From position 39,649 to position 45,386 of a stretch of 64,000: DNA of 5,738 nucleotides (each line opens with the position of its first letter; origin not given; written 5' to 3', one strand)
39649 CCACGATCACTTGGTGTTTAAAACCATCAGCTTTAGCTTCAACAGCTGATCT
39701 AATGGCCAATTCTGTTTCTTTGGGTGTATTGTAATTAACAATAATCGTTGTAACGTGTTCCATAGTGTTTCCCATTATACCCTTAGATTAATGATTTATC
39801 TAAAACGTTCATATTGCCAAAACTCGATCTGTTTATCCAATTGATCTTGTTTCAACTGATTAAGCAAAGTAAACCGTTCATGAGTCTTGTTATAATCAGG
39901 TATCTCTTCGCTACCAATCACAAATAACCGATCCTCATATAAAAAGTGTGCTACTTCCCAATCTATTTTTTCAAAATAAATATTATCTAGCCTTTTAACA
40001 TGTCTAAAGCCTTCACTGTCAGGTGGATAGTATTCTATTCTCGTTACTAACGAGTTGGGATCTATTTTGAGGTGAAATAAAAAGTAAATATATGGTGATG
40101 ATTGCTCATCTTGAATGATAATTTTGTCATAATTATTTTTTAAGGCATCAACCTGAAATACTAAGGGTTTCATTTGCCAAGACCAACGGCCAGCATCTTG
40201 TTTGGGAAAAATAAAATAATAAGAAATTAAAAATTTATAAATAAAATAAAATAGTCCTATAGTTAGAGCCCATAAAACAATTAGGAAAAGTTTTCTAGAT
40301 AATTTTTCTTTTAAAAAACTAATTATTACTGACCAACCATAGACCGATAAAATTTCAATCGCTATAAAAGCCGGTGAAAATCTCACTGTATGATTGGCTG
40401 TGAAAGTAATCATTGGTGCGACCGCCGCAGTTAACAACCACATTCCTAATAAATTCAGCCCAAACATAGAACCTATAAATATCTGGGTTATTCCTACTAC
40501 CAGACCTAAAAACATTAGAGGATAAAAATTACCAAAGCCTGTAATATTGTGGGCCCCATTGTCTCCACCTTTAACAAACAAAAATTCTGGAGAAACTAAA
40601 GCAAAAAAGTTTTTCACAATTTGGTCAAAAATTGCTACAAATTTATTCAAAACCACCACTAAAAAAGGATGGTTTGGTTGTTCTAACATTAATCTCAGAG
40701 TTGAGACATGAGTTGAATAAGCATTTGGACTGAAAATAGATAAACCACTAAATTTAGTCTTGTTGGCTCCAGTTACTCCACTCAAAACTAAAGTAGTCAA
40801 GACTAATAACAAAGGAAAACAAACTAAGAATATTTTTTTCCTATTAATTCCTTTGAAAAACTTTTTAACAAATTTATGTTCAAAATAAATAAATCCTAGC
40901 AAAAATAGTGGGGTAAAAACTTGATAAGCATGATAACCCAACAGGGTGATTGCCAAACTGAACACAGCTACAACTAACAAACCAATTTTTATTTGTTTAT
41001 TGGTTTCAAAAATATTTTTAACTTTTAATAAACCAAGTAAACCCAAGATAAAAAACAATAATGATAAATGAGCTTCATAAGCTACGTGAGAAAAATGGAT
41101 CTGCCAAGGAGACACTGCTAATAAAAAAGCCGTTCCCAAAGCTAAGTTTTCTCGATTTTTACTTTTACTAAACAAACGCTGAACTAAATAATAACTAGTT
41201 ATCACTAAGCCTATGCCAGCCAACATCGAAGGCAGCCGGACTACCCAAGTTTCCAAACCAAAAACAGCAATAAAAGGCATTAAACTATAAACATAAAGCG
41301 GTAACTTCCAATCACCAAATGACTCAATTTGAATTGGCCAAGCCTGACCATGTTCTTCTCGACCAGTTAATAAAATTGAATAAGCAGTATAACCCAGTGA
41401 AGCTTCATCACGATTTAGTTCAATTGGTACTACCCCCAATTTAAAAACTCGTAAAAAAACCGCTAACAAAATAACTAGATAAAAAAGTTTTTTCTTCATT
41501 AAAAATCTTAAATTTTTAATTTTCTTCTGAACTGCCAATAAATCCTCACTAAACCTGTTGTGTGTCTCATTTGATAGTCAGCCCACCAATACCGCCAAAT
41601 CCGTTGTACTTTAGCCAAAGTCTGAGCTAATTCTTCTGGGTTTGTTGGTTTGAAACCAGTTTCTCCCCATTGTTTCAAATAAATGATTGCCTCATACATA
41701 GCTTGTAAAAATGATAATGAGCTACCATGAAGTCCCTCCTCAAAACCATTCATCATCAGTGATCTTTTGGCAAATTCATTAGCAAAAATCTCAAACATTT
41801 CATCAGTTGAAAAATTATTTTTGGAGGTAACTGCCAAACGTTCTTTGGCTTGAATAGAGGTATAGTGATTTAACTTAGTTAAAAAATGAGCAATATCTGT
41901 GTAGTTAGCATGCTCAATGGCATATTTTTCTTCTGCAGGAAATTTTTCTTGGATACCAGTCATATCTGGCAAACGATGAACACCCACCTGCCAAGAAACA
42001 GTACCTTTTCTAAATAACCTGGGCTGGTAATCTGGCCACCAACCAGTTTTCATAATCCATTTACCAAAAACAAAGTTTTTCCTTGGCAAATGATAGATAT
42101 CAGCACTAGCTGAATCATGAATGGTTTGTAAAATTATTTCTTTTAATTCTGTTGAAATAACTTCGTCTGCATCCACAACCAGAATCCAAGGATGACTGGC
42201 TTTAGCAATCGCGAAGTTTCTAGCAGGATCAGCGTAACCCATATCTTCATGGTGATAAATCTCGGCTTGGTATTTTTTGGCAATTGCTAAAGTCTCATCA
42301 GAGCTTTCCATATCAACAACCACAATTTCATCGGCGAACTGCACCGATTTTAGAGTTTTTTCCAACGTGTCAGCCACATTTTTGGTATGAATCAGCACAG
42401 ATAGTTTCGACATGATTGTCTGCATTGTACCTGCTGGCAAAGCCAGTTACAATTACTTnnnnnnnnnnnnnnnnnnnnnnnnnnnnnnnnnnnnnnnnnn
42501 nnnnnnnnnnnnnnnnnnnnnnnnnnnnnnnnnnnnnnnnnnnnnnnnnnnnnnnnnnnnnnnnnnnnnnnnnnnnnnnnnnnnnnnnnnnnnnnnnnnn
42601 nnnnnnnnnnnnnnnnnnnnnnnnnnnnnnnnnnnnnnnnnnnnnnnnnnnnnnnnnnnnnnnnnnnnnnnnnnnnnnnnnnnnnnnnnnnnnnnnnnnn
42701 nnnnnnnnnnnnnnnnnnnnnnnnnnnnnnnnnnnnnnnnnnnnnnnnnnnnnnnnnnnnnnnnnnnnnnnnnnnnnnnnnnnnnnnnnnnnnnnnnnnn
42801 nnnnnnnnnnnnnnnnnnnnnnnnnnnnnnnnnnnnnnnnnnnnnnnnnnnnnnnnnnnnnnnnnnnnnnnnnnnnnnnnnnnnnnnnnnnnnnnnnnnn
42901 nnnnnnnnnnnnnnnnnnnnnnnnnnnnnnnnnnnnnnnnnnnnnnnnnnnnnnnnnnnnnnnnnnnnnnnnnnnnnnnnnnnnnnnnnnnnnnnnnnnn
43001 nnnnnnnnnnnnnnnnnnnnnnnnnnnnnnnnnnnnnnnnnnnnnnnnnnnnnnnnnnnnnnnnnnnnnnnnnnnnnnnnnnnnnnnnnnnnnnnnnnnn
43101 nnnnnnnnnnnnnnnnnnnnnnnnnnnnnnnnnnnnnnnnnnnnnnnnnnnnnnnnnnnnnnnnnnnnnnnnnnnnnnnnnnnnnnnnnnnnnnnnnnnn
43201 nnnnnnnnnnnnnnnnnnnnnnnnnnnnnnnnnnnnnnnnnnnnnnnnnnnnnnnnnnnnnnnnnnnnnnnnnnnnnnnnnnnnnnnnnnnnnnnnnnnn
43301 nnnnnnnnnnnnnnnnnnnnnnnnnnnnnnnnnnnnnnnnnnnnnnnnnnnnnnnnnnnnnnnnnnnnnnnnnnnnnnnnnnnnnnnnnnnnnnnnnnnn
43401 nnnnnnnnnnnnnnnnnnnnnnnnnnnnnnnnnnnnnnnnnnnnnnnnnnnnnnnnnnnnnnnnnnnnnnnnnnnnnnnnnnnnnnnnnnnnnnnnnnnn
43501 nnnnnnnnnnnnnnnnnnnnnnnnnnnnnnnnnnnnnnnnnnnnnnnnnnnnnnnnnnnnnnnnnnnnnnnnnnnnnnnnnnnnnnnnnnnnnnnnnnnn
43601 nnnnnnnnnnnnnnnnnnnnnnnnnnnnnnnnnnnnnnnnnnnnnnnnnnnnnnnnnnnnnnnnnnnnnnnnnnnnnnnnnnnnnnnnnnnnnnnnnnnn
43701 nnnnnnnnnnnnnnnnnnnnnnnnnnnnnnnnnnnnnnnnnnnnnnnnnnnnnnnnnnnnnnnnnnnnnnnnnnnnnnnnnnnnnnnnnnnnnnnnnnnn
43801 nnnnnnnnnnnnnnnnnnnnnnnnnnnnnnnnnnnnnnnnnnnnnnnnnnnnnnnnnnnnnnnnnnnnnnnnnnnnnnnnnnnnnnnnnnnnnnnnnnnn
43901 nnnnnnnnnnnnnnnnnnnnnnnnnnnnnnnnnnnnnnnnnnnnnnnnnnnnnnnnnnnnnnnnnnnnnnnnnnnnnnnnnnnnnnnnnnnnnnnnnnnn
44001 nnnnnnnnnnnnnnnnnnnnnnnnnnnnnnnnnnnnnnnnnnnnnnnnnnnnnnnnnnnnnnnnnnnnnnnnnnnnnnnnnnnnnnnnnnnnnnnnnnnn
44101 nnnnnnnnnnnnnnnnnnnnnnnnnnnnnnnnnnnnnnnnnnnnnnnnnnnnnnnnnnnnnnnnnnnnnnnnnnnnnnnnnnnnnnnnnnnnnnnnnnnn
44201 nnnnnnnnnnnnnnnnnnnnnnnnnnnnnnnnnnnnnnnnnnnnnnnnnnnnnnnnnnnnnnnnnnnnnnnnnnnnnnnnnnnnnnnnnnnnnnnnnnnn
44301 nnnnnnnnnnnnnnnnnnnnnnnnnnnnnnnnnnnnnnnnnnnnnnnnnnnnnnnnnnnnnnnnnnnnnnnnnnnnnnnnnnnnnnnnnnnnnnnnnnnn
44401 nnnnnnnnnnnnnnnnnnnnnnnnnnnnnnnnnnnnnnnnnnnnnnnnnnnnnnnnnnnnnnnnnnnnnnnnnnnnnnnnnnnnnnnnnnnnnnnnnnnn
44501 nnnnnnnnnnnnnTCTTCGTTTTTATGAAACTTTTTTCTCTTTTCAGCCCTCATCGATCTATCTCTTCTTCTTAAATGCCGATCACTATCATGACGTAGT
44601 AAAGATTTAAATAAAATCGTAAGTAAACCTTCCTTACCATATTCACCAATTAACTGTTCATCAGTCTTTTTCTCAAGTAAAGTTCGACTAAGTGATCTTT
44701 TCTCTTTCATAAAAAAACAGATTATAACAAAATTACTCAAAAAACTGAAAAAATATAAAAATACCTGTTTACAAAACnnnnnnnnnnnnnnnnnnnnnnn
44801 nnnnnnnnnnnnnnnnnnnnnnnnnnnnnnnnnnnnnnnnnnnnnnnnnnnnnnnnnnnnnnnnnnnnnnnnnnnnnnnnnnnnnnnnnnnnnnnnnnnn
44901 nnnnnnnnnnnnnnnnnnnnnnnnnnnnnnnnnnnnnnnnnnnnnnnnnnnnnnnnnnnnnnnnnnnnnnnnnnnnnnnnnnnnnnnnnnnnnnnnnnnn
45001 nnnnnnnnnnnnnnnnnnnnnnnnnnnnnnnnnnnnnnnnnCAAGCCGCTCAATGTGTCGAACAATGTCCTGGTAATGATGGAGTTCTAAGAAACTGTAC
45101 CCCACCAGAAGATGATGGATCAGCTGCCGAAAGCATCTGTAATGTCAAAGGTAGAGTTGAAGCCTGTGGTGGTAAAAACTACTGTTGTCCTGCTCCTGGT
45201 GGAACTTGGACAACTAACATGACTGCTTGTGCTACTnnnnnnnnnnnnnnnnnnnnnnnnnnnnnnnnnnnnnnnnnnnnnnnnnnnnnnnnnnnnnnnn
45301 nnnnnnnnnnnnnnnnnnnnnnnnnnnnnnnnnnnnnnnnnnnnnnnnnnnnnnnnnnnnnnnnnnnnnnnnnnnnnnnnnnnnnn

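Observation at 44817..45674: Thr/Pro/Ala-repeat, Cys-rich protein with a C-terminal LPETG plus hydrophobic tail, next to two PMT-signature genes: candidate glycoprotein substrate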

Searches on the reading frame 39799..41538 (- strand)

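Call 5: search_protein_families(library=pfam, max_evalue=0.01, proteins=[window:39799-41538:-])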
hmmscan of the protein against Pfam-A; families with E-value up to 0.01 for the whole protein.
window:39799-41538:- (580 aa): 1 family
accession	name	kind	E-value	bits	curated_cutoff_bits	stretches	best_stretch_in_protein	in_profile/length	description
PF13231.12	PMT_2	-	0.0011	19.6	26.1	1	80-228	4-142/160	Dolichyl-phosphate-mannose-protein mannosyltransferase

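Call 8: search_protein_families(library=ncbifam, max_evalue=1, proteins=[window:39799-41538:-])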
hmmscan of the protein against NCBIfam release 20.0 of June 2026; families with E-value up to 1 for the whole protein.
window:39799-41538:- (580 aa): 0 families

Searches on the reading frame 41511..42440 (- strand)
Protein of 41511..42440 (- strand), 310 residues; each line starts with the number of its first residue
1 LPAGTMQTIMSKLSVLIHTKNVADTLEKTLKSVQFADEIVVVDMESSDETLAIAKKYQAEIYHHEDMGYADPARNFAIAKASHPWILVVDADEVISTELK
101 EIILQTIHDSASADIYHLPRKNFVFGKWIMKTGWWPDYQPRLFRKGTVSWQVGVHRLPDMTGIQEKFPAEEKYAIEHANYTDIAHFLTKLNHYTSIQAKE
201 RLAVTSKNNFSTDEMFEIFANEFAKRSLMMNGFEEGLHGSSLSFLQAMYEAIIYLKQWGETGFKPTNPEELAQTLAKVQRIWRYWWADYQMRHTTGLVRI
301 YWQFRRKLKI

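Call 5: search_protein_families(library=pfam, max_evalue=0.01, proteins=[window:41511-42440:-])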
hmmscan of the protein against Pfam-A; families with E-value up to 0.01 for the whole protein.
window:41511-42440:- (310 aa): 4 families
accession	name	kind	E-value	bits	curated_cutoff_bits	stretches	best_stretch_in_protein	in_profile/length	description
PF00535.33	Glycos_transf_2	-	1.5e-18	67.7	23.3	1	14-146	1-145/168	Glycosyl transferase family 2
PF13704.12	Glyco_tranf_2_4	-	2.3e-06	28.4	27.5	1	21-98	2-87/98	Glycosyl transferase family 2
PF13641.12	Glyco_tranf_2_3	-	0.0018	18.8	27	1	22-107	16-111/230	Glycosyltransferase like family 2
PF10111.15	Glyco_tranf_2_2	-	0.0051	16.8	27.3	1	18-107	9-106/276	Glycosyltransferase like family 2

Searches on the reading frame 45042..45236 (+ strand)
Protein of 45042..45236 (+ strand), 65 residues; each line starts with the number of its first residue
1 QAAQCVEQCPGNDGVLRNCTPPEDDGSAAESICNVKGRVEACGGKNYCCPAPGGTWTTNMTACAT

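Call 43: find_homologous_proteins(query=A2, max_evalue=0.001)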
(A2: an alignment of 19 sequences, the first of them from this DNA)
Query A2 (19 sequences) (65 aa, profile of the alignment): 1 proteins with E <= 0.001 among 59 candidates.
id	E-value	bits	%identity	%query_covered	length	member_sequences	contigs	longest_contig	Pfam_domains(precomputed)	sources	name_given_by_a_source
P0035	5.1e-30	121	82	100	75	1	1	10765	-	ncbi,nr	ncbi:MAG: hypothetical protein IT416_02585, partial [Candidatus Pacebacteria bacterium]|nr:hypotheti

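Call 64: search_solved_structures(query=A2, max_evalue=1)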
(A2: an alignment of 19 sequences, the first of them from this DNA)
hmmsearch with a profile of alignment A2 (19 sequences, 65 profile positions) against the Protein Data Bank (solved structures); distinct sequences matched with E-value up to 1: 0.
